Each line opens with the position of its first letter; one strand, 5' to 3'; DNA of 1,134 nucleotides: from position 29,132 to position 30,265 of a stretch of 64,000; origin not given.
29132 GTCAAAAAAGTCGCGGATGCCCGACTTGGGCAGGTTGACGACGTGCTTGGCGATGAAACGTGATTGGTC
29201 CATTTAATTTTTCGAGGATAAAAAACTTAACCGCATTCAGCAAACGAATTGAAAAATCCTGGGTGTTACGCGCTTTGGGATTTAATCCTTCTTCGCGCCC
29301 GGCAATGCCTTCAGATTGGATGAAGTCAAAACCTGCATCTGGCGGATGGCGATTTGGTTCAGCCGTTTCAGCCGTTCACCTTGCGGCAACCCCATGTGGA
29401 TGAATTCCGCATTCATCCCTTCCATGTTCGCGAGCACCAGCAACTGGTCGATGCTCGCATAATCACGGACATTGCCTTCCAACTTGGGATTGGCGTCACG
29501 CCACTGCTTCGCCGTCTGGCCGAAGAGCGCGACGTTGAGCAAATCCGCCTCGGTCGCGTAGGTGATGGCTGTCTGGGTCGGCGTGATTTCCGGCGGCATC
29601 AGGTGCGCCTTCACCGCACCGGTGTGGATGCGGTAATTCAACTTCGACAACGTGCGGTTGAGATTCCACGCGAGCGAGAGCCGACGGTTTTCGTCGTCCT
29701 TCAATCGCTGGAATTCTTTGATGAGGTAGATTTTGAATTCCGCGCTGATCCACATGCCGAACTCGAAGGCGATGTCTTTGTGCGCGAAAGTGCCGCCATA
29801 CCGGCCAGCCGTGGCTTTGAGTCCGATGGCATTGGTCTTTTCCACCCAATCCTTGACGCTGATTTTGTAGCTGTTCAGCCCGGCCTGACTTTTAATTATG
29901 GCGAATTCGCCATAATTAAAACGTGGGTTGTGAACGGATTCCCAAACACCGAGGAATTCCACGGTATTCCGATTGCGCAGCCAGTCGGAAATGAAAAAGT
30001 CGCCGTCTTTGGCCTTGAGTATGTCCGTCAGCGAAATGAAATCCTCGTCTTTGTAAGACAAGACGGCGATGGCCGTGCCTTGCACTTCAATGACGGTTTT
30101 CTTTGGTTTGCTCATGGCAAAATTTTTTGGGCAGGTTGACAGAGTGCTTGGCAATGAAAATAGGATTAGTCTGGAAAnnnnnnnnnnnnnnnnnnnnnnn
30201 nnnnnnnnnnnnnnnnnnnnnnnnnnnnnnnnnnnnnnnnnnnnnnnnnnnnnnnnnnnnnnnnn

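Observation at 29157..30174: KilA-N cassette inserted between an Lrp regulator and its aminotransferase, flanked by a diverged duplicate of the gene's 5' end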

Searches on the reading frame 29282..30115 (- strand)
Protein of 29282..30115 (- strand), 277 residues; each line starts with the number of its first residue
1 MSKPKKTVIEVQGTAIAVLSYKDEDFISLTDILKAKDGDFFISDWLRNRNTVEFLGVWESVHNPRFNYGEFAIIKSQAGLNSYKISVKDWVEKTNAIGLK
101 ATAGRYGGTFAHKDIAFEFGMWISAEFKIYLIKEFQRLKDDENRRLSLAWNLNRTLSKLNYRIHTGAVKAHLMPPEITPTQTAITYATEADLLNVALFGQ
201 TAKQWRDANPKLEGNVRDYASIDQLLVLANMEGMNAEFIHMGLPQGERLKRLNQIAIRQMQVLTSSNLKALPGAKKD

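Call 5: search_protein_families(library=pfam, proteins=[window:29282-30115:-])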
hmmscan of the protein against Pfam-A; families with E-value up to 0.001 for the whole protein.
window:29282-30115:- (277 aa): 1 family
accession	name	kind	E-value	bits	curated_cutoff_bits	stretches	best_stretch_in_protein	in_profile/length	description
PF04383.19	KilA-N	-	4.1e-21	75.3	23.8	1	22-139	12-105/107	KilA-N domain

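Call 25: find_homologous_proteins(query=window:29282-30115:-, max_evalue=1e-10)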
Query window:29282-30115:- (277 aa): 8000 proteins with E <= 1e-10 among 8000 candidates; the best 120 are listed.
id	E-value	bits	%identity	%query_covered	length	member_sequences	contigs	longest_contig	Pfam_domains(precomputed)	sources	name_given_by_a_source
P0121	1.1e-181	620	100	100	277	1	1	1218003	PF04383.20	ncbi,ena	-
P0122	6.2e-176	601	97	100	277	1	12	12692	PF04383.20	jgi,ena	-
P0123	2.3e-175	599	96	100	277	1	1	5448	PF04383.20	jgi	-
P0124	1.3e-172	590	94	100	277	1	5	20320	PF04383.20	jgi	-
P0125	1.3e-171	587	94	100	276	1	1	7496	PF04383.20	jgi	jgi:hypothetical protein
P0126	1.4e-170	583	93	100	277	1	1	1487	PF04383.20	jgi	jgi:hypothetical protein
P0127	4.5e-170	582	93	100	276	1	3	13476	PF04383.20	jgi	-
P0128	9.7e-170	581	93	100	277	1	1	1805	PF04383.20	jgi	jgi:hypothetical protein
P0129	3.0e-169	579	92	100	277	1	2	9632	PF04383.20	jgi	jgi:hypothetical protein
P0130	8.9e-169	578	93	99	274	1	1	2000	PF04383.20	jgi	jgi:hypothetical protein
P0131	3.5e-168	576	91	100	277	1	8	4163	PF04383.20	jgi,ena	-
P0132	4.3e-168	575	93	99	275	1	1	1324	PF04383.20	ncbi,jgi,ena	jgi:hypothetical protein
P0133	6.5e-168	575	93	99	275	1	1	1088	PF04383.20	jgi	jgi:hypothetical protein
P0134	7.1e-168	575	91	99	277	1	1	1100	PF04383.20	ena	-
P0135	7.3e-168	574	92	99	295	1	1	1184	PF04383.20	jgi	jgi:KilA-N domain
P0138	1.0e-167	574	92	100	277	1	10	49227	PF04383.20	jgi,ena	jgi:hypothetical protein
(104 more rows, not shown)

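Call 26: find_encoding_contigs(protein=P0122, flank=4000, max_places=8)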
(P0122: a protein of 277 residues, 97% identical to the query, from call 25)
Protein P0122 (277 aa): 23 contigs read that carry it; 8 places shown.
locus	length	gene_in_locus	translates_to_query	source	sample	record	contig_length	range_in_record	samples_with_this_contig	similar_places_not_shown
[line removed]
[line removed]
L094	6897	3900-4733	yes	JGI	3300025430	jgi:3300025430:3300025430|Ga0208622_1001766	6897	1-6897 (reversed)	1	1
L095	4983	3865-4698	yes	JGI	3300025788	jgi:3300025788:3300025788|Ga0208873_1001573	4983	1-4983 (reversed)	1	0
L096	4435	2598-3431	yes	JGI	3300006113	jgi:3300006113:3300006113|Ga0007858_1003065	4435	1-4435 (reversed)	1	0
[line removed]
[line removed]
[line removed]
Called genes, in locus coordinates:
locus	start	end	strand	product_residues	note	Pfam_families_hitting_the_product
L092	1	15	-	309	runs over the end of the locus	PF02775:TPP_enzyme_C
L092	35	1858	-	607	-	PF01558:POR, PF02776:TPP_enzyme_N (faint), PF01855:POR_N, PF17147:PFOR_II (weak)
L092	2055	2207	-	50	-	-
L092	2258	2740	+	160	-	PF01037:AsnC_trans_reg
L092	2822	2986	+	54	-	-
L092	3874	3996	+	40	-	-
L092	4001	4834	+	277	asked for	PF04383:KilA-N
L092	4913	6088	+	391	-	PF00155:Aminotran_1_2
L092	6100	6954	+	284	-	PF01048:PNP_UDP_1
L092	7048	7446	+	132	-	PF00383:dCMP_cyt_deam_1, PF08211:dCMP_cyt_deam_2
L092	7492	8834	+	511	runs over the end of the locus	PF02518:HATPase_c, PF00072:Response_reg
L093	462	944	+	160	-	PF01037:AsnC_trans_reg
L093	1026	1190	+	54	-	-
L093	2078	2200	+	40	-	-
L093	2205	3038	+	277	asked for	PF04383:KilA-N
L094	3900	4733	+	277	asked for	PF04383:KilA-N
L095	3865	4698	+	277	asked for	PF04383:KilA-N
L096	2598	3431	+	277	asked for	PF04383:KilA-N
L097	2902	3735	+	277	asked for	PF04383:KilA-N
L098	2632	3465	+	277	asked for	PF04383:KilA-N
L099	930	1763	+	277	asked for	PF04383:KilA-N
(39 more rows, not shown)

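Call 27: find_encoding_contigs(protein=P0124, flank=4000, max_places=5)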
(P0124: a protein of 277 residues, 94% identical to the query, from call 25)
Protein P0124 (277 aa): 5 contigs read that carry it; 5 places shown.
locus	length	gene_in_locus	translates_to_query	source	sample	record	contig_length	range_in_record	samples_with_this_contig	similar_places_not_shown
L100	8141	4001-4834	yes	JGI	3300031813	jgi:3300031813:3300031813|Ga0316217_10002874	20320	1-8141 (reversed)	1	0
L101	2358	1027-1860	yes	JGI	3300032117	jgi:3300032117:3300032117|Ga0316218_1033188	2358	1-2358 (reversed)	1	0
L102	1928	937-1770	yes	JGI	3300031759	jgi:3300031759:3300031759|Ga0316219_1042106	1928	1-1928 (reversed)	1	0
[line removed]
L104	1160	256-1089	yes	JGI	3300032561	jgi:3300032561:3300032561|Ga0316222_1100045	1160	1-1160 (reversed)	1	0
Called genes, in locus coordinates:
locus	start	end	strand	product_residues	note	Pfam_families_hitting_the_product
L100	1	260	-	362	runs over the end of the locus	PF01041:DegT_DnrJ_EryC1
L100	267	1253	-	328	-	PF01408:GFO_IDH_MocA, PF02894:GFO_IDH_MocA_C, PF22725:GFO_IDH_MocA_C3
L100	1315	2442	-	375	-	PF04055:Radical_SAM, PF19288:CofH_C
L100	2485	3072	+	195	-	PF13412:HTH_24 (weak), PF01037:AsnC_trans_reg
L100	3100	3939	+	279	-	PF14338:Mrr_N, PF04471:Mrr_cat, PF22722:NA-iREase1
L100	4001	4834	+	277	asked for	PF04383:KilA-N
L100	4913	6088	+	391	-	PF00155:Aminotran_1_2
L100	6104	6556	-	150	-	PF00989:PAS (weak)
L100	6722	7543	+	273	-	PF01048:PNP_UDP_1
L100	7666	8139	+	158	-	?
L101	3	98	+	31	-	?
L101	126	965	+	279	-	PF14338:Mrr_N, PF04471:Mrr_cat, PF22722:NA-iREase1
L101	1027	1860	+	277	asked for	PF04383:KilA-N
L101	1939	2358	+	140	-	?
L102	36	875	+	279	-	PF14338:Mrr_N, PF04471:Mrr_cat, PF22722:NA-iREase1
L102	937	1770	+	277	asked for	PF04383:KilA-N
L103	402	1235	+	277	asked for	PF04383:KilA-N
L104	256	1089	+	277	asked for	PF04383:KilA-N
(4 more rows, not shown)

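Call 28: find_encoding_contigs(protein=P0138, flank=4000, max_places=8)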
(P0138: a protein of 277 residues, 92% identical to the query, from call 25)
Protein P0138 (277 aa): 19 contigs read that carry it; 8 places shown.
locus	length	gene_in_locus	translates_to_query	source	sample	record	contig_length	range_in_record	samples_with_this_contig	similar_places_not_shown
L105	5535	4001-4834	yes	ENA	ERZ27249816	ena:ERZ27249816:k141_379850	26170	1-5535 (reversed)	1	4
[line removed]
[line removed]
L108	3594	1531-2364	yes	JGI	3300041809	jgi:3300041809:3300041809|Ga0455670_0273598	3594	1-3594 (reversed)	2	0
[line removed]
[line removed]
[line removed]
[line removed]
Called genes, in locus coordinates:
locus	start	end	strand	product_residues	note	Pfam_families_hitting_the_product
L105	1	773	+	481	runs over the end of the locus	PF21305:type_II_gspD_N0, PF03958:Secretin_N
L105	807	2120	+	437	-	PF00263:Secretin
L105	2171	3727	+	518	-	PF00512:HisKA, PF02518:HATPase_c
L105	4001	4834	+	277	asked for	PF04383:KilA-N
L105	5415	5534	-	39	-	?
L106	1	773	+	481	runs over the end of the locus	PF21305:type_II_gspD_N0, PF03958:Secretin_N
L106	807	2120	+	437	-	PF00263:Secretin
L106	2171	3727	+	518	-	PF00512:HisKA, PF02518:HATPase_c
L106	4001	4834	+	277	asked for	PF04383:KilA-N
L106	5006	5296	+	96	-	PF22837:M_Eco57I_C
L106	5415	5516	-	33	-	?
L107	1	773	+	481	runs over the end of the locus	PF21305:type_II_gspD_N0, PF03958:Secretin_N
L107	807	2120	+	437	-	PF00263:Secretin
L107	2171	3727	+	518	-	PF00512:HisKA, PF02518:HATPase_c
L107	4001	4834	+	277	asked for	PF04383:KilA-N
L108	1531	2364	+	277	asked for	PF04383:KilA-N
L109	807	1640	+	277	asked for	PF04383:KilA-N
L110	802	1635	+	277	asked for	PF04383:KilA-N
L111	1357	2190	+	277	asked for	PF04383:KilA-N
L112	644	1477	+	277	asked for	PF04383:KilA-N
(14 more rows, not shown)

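Call 37: search_protein_families(library=padloc, max_evalue=0.01, proteins=[window:29282-30115:-])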
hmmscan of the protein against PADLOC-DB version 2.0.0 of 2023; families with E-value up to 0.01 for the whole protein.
window:29282-30115:- (277 aa): 1 family
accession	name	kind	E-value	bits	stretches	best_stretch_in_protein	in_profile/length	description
PDLC04962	PDC-S22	-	6e-129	427.1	1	5-267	3-268/281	-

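Call 38: search_protein_families(library=phrogs, max_evalue=0.001, proteins=[window:29282-30115:-])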
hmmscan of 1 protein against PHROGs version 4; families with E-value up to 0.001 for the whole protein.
window:29282-30115:- (277 aa): 4 families
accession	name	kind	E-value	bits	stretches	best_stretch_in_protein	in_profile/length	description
phrog_2657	-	transcription regulation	2.1e-55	188.7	1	6-266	3-233/243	transcriptional regulator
phrog_32500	-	unknown function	8.8e-18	65.1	1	7-76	4-74/76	-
phrog_129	-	transcription regulation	2.7e-12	48.1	1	10-144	7-114/273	transcriptional regulator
phrog_2812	-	unknown function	2e-09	38.4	1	23-144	16-110/288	-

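Call 39: search_protein_families(library=ncbifam, max_evalue=0.001, proteins=[window:29282-30115:-])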
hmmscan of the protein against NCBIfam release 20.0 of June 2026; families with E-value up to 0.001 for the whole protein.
window:29282-30115:- (277 aa): 0 families

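Call 55: find_encoding_contigs(protein=P0121, flank=3000, max_places=2)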
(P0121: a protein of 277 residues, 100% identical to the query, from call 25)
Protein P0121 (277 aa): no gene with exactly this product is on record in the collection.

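Call 59: search_solved_structures(query=window:29282-30115:-, max_evalue=1)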
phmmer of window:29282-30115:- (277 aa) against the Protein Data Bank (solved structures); distinct sequences matched with E-value up to 1: 11.
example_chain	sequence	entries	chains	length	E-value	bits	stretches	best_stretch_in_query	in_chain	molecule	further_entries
1t5i_A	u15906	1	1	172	0.11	15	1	221-268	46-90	C_TERMINAL DOMAIN OF A PROBABLE ATP-DEPENDENT RNA HELICASE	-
1xtk_A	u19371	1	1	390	0.39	13.1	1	221-268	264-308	Probable ATP-dependent RNA helicase p47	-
1xtj_A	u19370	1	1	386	0.39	13.1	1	221-268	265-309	Probable ATP-dependent RNA helicase p47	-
8enk_A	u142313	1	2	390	0.4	13.1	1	221-268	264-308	Spliceosome RNA helicase DDX39B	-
1xti_A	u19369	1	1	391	0.4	13.1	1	221-268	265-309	Probable ATP-dependent RNA helicase p47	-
28xa_H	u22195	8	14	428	0.42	13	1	221-268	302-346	Spliceosome RNA helicase DDX39B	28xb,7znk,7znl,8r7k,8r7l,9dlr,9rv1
9t6l_B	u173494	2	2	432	0.42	13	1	221-268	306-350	Spliceosome RNA helicase DDX39B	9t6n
9dlp_D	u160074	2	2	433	0.43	13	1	221-268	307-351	Spliceosome RNA helicase DDX39B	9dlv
9upb_D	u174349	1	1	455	0.45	12.9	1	221-268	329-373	Spliceosome RNA helicase DDX39B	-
7apk_H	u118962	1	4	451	0.45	12.9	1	221-268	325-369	Spliceosome RNA helicase DDX39B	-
4nqg_A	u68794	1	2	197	0.99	11.8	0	84-116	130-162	Mitrocomin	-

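Call 68: predict_structure(alignment_id=A2)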
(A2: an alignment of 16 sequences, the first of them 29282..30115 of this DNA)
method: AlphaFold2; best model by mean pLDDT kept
length: 277 residues; sequences in the alignment: 16
mean_pLDDT: 43.8   pTM: 0.27
mean pLDDT of the five models: 43.8, 40.4, 39.6, 38.2, 36.8
residues with pLDDT >= 90: 0; 70-90: 0; 50-70: 96; < 50: 181
segments of 3 or more residues with pLDDT < 50: 1-3, 9-14, 19-21, 24-26, 36-91, 94-136, 145-192, 267-277
pLDDT, mean of each block of 10 residues (from residue 1): 50 48 49 43 27 33 38 26 37 47 31 26 36 51 49 37 30 36 39 53 60 55 55 52 61 64 54 38
secondary structure, 60 per line:
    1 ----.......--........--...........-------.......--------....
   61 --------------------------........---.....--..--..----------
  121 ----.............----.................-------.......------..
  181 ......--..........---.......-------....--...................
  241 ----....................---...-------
elements in order: E5-11 E14-21 E24-28 H29-34 H42-48 E57-60 H87-94 E98-102 H125-137 H142-158 H166-172 H179-186 H189-198 H202-208 H216-219 H222-240 H245-264
